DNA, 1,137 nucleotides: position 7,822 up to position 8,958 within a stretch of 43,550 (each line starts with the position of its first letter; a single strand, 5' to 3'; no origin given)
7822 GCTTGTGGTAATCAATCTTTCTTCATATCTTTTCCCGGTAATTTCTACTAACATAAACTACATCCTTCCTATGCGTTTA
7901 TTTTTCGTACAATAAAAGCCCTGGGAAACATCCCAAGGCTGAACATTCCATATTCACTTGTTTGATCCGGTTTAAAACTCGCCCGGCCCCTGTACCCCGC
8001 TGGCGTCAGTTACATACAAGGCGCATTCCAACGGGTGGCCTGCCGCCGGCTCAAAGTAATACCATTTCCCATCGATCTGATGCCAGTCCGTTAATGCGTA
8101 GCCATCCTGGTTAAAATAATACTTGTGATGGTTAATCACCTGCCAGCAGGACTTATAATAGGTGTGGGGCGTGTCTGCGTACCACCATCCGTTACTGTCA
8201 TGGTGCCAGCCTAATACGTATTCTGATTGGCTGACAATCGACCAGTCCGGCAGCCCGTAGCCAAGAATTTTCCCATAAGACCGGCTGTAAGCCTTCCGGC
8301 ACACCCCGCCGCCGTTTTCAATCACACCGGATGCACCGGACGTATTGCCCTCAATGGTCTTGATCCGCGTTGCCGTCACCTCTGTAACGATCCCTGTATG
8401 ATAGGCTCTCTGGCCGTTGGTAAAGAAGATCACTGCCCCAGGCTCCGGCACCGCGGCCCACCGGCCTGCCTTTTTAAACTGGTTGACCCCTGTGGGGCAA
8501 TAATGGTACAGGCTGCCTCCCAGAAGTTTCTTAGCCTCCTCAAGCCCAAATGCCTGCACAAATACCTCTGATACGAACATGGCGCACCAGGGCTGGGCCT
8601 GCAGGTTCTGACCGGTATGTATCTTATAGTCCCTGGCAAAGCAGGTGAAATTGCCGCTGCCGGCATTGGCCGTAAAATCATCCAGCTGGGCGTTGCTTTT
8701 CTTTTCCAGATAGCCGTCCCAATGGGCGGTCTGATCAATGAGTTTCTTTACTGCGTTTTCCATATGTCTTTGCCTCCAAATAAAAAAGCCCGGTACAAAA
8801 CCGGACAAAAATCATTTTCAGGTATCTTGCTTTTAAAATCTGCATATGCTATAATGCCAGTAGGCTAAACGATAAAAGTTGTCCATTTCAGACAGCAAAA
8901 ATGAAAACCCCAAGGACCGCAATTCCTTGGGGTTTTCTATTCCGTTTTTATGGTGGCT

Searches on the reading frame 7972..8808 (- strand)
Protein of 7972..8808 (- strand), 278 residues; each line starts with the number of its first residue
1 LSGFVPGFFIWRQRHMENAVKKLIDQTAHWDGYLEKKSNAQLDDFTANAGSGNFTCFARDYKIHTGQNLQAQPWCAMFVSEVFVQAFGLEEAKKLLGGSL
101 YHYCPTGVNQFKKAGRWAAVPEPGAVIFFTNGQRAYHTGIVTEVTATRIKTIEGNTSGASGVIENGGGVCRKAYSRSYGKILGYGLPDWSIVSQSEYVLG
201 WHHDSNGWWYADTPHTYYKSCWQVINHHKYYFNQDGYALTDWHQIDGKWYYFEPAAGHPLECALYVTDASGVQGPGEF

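Call 91: search_protein_families(library=pfam, proteins=[window:7972-8808:-], max_evalue=0.001)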
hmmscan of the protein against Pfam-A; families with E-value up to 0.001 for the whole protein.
window:7972-8808:- (278 aa): 3 families
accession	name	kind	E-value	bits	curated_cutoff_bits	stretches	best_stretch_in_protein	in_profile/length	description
PF19127.6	Choline_bind_3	-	6.6e-11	42.4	27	1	222-255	4-38/47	Choline-binding repeat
PF05257.22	CHAP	-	7.3e-09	36.4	26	1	71-155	5-81/81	CHAP domain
PF01473.26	Choline_bind_1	-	8.6e-07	29.4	20.5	0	240-253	1-14/19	Putative cell wall binding repeat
